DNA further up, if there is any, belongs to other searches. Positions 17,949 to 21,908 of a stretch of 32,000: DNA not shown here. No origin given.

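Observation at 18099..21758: Giant, sequon-dense Ig-repeat and beta-helix secreted protein embedded among archaellin genes: candidate S-layer protein or host-attachment adhesin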

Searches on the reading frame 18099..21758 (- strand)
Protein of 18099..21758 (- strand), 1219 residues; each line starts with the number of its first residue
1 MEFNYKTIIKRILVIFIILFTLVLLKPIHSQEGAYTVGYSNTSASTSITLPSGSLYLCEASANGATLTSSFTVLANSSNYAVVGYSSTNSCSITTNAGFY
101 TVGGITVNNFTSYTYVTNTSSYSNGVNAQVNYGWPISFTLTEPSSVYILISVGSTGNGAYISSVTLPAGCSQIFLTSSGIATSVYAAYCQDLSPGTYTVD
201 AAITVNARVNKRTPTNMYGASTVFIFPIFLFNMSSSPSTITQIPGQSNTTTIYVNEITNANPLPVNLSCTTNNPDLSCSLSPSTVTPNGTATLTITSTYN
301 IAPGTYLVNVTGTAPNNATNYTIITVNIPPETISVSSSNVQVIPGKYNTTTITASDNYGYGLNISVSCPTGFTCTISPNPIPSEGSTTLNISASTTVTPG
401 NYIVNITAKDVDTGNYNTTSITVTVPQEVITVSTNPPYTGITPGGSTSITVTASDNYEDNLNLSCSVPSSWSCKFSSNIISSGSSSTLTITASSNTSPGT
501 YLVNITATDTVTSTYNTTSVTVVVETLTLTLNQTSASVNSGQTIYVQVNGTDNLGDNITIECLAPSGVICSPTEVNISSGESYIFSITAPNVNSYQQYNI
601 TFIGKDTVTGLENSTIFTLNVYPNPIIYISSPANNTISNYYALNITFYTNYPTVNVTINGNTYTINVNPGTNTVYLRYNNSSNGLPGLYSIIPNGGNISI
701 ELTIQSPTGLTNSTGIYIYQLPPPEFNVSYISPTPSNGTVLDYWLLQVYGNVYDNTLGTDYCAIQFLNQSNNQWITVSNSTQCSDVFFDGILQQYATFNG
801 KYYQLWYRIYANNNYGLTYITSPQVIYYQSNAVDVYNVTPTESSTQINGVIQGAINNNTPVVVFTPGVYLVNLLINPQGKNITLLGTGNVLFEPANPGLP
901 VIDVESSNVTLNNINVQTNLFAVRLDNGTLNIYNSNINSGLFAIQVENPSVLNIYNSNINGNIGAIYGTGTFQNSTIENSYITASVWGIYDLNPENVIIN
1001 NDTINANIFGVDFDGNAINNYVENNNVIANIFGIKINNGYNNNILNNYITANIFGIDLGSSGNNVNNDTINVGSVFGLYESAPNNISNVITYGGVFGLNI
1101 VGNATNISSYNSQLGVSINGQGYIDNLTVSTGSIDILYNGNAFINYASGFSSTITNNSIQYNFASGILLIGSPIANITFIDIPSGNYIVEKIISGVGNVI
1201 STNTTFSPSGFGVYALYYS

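Call 3: search_protein_families(library=pfam, proteins=[window:18099-21758:-], max_evalue=1)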
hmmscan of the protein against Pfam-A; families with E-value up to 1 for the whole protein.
window:18099-21758:- (1219 aa): 5 families
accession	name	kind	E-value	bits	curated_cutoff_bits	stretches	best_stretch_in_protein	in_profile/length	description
PF14524.12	Wzt_C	-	5.2e-05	23.7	30.4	0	269-315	63-108/143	Wzt C-terminal domain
PF13229.12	Beta_helix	-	6.4e-05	23.1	25.9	2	925-1070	5-158/158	Right handed beta helix region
PF10633.15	NPCBM_assoc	-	0.00017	22.1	24.4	1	442-508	2-76/78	NPCBM-associated, NEW3 domain of alpha-galactosidase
PF23194.1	NOMO_5th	-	0.038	14.8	27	0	182-206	36-61/89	NOMO fifth transthyretin-like domain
PF00801.26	PKD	-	0.41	11.1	23.5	0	483-522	39-80/80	PKD domain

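Call 4: search_protein_families(library=ncbifam, proteins=[window:18099-21758:-], max_evalue=1)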
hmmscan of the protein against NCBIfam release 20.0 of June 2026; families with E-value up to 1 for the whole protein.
window:18099-21758:- (1219 aa): 0 families

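Call 7: find_homologous_proteins(query=window:18099-21758:-, max_evalue=0.001)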
Query window:18099-21758:- (1219 aa): 48 proteins with E <= 0.001 among 8000 candidates.
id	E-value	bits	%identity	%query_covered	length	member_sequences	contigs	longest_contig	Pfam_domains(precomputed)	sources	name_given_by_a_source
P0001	0.0e+0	2575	100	100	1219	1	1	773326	PF13229.13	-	-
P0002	0.0e+0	1314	58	99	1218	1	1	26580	-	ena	-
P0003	0.0e+0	1064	52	75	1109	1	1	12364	PF14524.13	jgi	-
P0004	0.0e+0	1029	57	62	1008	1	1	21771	PF13229.13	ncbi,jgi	jgi:hypothetical protein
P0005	9.4e-275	933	54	62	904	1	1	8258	PF13229.13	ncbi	-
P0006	8.3e-33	131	34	6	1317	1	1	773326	PF00801.27,PF10102.15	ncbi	ncbi:hypothetical protein YN1_2360 [Nanoarchaeota archaeon]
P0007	6.6e-32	128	28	28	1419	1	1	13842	-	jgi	jgi:uncharacterized membrane protein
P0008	6.6e-28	115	29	19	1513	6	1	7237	PF07679.23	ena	-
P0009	2.1e-26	110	28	28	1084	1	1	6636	-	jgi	jgi:uncharacterized membrane protein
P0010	4.4e-26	109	27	36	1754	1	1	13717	-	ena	-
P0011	2.4e-22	97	32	23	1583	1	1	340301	PF21226.5,PF07679.23,PF19410.6,PF00963.25,PF10633.16,PF06832.19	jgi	-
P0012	1.3e-19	88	29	30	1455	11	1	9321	PF07679.23,PF05506.18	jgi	-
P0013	5.7e-18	82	29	39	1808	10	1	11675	-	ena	-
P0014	2.3e-16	77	29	26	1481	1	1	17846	-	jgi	jgi:hypothetical protein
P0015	1.5e-15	74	27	22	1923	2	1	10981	PF10633.16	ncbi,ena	-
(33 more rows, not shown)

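Call 8: search_solved_structures(query=window:18099-21758:-, max_evalue=1)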
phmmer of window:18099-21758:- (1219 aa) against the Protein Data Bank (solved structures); distinct sequences matched with E-value up to 1: 0.

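Call 27: find_encoding_contigs(protein=P0002, flank=8000, max_places=3)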
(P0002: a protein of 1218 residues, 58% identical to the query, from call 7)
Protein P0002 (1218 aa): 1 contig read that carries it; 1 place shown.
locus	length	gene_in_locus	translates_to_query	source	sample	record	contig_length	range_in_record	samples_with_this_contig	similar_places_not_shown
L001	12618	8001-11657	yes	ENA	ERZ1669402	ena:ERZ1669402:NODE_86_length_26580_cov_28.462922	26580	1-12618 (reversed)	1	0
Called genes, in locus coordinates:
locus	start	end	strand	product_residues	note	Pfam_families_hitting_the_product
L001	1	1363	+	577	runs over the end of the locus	PF17915:zf_Rg, PF04851:ResIII, PF00270:DEAD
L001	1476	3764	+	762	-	PF08351:TmcA_N, PF05127:NAT10_TcmA_helicase, PF00583:Acetyltransf_1 (weak), PF13718:GNAT_acetyltr_2, PF13508:Acetyltransf_7 (faint), PF13718:GNAT_acetyltr_2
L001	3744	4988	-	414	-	PF00266:Aminotran_5, PF00155:Aminotran_1_2, PF01041:DegT_DnrJ_EryC1 (weak), PF01053:Cys_Met_Meta_PP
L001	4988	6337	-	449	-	PF19295:SufBD_N, PF01458:SUFBD_core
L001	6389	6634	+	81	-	-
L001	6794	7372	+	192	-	PF01917:Flagellin_arch-type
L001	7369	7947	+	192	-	-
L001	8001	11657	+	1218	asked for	-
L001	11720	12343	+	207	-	PF01917:Flagellin_arch-type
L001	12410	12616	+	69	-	?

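Call 28: find_encoding_contigs(protein=P0004, flank=8000, max_places=3)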
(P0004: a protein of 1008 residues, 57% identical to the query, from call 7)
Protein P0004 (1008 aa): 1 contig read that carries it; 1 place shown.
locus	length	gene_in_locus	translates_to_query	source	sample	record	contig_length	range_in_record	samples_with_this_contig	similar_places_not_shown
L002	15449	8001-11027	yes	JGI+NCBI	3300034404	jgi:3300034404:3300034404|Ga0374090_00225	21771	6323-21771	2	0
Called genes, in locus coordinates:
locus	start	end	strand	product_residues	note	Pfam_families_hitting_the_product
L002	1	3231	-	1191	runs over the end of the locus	-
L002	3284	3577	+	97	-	PF01200:Ribosomal_S28e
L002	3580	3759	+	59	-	PF01246:Ribosomal_L24e, PF06467:zf-FCS (weak)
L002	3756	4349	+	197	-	PF00334:NDK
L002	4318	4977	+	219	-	-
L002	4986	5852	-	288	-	PF00482:T2SSF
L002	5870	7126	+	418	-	PF00482:T2SSF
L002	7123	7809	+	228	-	-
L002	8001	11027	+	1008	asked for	PF13229:Beta_helix (weak)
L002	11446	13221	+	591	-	PF00009:GTP_EFTU, PF01926:MMR_HSR1 (weak), PF03029:ATP_bind_1 (faint), PF03144:GTP_EFTU_D2 (weak), PF11987:IF-2, PF14578:GTP_EFTU_D4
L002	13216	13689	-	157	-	-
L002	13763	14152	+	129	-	PF01092:Ribosomal_S6e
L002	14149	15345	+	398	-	PF00814:TsaD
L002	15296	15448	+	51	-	?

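Call 29: find_encoding_contigs(protein=P0003, flank=8000, max_places=3)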
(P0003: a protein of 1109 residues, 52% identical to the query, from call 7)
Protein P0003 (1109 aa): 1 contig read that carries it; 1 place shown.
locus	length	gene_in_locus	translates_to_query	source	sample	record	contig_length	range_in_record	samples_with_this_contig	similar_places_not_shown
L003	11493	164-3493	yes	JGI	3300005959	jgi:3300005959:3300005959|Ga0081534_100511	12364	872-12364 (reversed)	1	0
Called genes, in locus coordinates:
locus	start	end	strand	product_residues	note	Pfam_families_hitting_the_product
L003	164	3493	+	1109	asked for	PF14524:Wzt_C (faint)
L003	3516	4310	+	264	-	PF00483:NTP_transferase, PF12804:NTP_transf_3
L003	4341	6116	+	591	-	PF00009:GTP_EFTU, PF01926:MMR_HSR1 (weak), PF03029:ATP_bind_1 (faint), PF08477:Roc (faint), PF03144:GTP_EFTU_D2 (weak), PF11987:IF-2, PF14578:GTP_EFTU_D4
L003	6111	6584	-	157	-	-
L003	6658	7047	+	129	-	PF01092:Ribosomal_S6e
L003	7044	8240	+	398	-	PF00814:TsaD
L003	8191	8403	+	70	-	-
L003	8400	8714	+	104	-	PF01253:SUI1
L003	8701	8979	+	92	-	PF01868:RNase_P-MRP_p29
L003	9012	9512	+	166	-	-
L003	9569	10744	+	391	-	PF03952:Enolase_N, PF00113:Enolase_C, PF13378:MR_MLE_C (weak)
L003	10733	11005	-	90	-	PF04010:DUF357 (weak)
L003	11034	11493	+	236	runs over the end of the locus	PF09171:AGOG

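Call 31: find_related_loci(query=A1, collection=genome_contigs, flank=8000)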
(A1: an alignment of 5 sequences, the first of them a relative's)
Query A1 (1219 aa) in genome_contigs; peptide patterns used: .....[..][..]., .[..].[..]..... (x = any residue, [..] = any of these).
74 stretches matched a pattern; 13 encode a relative of the query (tblastn E <= 1e-3); 13 distinct loci.
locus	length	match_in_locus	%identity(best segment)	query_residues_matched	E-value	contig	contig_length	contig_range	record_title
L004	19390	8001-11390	64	5-1219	0e+0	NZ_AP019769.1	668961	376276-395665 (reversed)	Nanobdella aerobiophila strain MJ1 chromosome, complete genome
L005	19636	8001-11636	51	5-1219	0e+0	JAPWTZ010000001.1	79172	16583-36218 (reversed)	MAG: Candidatus Nanopusillus sp. isolate RSNS15 scaffold_44_c1, whole genome shotgun sequence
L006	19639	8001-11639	51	3-1219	0e+0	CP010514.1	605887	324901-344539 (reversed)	Candidatus Nanopusillus acidilobi strain 7A, complete genome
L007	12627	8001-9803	74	619-1219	0e+0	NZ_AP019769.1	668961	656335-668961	Nanobdella aerobiophila strain MJ1 chromosome, complete genome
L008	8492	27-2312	57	157-1219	0e+0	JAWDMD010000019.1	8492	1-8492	MAG: Candidatus Nanopusillus sp. isolate DS.bin.8 NODE_893_length_8492_cov_24.3519, whole genome shotgun sequence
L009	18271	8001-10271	57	464-1219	0e+0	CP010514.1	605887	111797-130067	Candidatus Nanopusillus acidilobi strain 7A, complete genome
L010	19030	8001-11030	56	5-1219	0e+0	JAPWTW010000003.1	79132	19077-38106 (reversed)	MAG: Candidatus Nanopusillus sp. isolate RSNS12 scaffold_45_c1, whole genome shotgun sequence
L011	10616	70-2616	56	66-1219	0e+0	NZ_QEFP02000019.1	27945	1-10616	Candidatus Nanobsidianus stetteri isolate SCGC AB-777_F03 Ga0188911_108, whole genome shotgun sequence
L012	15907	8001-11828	56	3-1219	0e+0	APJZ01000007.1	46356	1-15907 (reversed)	Candidatus Nanobsidianus stetteri Nst1_C7, whole genome shotgun sequence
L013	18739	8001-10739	60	3-1219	0e+0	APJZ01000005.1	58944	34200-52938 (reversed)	Candidatus Nanobsidianus stetteri Nst1_C5, whole genome shotgun sequence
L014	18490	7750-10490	54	4-1219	0e+0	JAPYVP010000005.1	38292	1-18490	MAG: Candidatus Nanopusillus sp. isolate RSNP5 scaffold_141_c1, whole genome shotgun sequence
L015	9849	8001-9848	51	28-746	1e-109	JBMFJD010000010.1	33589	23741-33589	MAG: Nanopusillaceae archaeon isolate KM4331-08 NODE_10_length_33589_cov_43.493495, whole genome shotgun sequence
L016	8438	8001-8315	45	9-114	1e-13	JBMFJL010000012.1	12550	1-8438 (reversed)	MAG: Nanopusillaceae archaeon isolate KM4331-16 NODE_12_length_12550_cov_4.710575, whole genome shotgun sequence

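Call 62: search_protein_families(library=phrogs, proteins=[window:18099-21758:-], max_evalue=0.01)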
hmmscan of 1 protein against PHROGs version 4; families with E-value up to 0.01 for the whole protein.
window:18099-21758:- (1219 aa): 0 families

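Call 91: search_protein_families(library=pfam, proteins=[P0006, L007:2692-4659:+], max_evalue=0.01)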
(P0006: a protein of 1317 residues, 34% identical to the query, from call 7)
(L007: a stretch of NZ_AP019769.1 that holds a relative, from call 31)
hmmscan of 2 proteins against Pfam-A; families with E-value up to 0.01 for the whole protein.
P0006 (1317 aa): 7 families
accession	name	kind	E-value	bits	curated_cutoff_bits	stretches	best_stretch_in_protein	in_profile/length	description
PF00801.26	PKD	-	2.5e-06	27.8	23.5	0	375-469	3-77/80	PKD domain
PF10102.14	DUF2341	-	2.3e-05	25.2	23.4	0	862-885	59-82/84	Domain of unknown function (DUF2341)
PF10633.15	NPCBM_assoc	-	3.5e-05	24.3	24.4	0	490-556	3-76/78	NPCBM-associated, NEW3 domain of alpha-galactosidase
PF19077.6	Big_13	-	0.00063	20.6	27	0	528-572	56-100/102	Bacterial Ig-like domain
PF01835.25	MG2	-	0.00082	20.1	32.8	0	606-662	34-89/96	MG2 domain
PF15418.12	DUF4625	-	0.0034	18.1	27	0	533-571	92-129/131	Domain of unknown function (DUF4625)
PF18981.6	InlK_D3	-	0.0042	17.6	25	0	644-671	48-75/75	Internalin K domain (D3/D4)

L007:2692-4659:+ (655 aa): 0 families
